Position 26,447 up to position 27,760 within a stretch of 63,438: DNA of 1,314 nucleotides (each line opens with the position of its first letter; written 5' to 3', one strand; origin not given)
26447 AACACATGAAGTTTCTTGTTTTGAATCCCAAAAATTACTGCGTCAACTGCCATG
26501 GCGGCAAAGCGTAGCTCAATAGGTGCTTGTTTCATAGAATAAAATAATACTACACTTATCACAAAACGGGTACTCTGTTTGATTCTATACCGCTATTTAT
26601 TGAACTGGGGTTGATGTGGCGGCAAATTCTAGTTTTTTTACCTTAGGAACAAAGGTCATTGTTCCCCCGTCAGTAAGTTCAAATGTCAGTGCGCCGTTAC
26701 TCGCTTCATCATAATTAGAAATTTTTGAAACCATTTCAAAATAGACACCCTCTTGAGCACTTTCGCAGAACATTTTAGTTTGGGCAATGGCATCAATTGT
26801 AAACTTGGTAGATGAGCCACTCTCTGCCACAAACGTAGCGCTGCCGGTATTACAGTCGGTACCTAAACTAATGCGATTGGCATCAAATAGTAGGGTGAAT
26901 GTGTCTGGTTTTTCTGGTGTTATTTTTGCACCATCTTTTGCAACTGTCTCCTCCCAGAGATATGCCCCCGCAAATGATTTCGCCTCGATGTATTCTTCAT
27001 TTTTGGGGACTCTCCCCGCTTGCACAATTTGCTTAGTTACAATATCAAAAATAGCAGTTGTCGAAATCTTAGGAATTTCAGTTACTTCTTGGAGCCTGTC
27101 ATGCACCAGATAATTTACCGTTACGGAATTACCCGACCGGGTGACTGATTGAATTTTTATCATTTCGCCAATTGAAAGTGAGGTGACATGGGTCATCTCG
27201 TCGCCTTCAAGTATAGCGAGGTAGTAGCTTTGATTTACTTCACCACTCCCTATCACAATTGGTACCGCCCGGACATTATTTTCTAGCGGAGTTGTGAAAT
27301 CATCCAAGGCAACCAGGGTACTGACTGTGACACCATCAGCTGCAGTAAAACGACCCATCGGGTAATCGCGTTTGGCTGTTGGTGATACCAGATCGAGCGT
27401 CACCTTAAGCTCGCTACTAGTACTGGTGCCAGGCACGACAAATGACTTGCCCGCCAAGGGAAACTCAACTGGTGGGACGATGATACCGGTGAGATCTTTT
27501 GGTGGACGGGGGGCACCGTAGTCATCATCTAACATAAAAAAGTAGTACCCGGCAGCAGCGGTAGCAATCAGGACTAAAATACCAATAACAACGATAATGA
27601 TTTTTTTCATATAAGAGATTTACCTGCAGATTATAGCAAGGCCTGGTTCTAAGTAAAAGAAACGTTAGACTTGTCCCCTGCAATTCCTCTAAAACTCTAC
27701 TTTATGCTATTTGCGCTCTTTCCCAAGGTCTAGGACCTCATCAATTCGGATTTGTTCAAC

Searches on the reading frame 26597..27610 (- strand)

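Call 90: search_protein_families(library=pfam, proteins=[window:26597-27610:-], max_evalue=0.001)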
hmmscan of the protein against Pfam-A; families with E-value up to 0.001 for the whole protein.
window:26597-27610:- (337 aa): 1 family
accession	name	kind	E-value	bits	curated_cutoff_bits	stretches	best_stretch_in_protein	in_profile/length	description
PF03724.22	META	-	7.4e-08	32.8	24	1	226-320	15-108/109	META domain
